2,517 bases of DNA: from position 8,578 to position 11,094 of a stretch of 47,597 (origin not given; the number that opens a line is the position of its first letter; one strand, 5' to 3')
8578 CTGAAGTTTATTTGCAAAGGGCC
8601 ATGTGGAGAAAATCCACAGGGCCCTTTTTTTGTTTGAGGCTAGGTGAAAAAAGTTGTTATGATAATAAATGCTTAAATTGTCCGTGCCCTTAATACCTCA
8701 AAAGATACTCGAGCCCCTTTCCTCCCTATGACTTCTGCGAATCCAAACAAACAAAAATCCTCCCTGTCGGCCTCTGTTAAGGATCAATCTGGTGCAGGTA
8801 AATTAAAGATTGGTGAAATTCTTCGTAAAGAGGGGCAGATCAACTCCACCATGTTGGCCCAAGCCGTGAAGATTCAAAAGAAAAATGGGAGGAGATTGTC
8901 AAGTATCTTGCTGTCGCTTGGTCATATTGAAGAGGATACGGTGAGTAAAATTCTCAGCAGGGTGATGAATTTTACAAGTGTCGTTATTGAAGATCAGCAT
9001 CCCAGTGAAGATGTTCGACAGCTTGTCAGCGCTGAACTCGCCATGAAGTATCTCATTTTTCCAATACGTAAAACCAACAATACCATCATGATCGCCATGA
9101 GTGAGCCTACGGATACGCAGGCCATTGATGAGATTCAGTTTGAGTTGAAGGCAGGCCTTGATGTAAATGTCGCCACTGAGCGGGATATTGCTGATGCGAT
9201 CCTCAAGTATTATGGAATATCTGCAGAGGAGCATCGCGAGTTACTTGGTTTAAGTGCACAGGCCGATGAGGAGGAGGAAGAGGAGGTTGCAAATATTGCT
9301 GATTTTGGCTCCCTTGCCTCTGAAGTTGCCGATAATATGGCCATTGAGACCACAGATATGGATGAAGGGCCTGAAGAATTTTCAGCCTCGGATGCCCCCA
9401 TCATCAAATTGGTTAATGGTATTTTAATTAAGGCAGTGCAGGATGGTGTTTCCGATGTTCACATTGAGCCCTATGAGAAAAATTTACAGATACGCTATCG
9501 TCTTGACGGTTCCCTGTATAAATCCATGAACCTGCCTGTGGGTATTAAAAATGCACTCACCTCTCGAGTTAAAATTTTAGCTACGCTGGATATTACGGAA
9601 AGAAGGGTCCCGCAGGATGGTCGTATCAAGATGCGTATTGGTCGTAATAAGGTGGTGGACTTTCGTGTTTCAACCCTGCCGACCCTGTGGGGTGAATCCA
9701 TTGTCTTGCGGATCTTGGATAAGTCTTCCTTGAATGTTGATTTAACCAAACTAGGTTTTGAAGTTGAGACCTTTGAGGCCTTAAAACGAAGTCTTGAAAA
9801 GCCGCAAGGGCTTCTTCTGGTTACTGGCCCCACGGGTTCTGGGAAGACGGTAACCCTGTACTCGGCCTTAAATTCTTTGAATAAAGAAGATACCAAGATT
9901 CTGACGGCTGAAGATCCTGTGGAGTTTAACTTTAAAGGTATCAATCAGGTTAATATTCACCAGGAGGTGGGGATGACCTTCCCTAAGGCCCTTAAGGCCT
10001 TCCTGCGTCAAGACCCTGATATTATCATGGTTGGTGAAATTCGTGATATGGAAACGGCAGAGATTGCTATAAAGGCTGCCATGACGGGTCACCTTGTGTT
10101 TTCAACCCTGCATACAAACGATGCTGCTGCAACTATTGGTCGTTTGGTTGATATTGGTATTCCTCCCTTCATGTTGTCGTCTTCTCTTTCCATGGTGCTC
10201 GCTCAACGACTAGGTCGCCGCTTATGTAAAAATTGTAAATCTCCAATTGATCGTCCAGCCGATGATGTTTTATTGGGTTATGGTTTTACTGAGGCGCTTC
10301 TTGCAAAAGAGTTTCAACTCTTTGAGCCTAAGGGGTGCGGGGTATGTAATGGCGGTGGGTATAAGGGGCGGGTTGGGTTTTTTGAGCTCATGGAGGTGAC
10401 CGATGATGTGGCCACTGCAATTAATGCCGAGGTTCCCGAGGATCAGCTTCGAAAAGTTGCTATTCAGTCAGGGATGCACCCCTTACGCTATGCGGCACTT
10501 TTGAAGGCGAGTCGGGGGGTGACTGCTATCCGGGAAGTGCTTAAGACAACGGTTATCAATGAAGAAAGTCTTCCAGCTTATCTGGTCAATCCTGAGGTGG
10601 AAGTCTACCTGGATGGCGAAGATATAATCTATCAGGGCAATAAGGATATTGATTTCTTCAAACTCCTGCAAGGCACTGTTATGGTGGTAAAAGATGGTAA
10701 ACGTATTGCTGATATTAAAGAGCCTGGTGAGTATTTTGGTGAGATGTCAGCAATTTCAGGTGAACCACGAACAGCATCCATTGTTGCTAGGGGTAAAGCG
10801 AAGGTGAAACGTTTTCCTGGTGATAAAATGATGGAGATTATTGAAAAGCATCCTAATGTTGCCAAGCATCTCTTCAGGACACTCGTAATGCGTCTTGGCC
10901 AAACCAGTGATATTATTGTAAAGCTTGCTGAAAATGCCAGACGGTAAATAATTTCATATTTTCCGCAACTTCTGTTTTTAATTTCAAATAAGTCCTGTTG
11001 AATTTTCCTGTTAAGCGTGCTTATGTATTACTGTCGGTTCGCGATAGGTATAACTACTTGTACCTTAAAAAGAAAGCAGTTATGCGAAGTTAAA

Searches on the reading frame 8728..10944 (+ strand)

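Call 6: search_protein_families(library=pfam, proteins=[window:8728-10944:+], max_evalue=0.00001)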
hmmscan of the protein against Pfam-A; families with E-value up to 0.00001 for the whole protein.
window:8728-10944:+ (739 aa): 3 families
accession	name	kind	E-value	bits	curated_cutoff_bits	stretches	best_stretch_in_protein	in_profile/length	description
PF00437.27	T2SSE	-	1.8e-134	448.5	24.9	1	220-605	3-369/370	Type II/IV secretion system protein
PF05157.20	MshEN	-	4.6e-15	55.8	23.1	1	87-165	8-87/90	MshEN domain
PF00027.35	cNMP_binding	-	1e-13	51.5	27.5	1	626-708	3-89/89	Cyclic nucleotide-binding domain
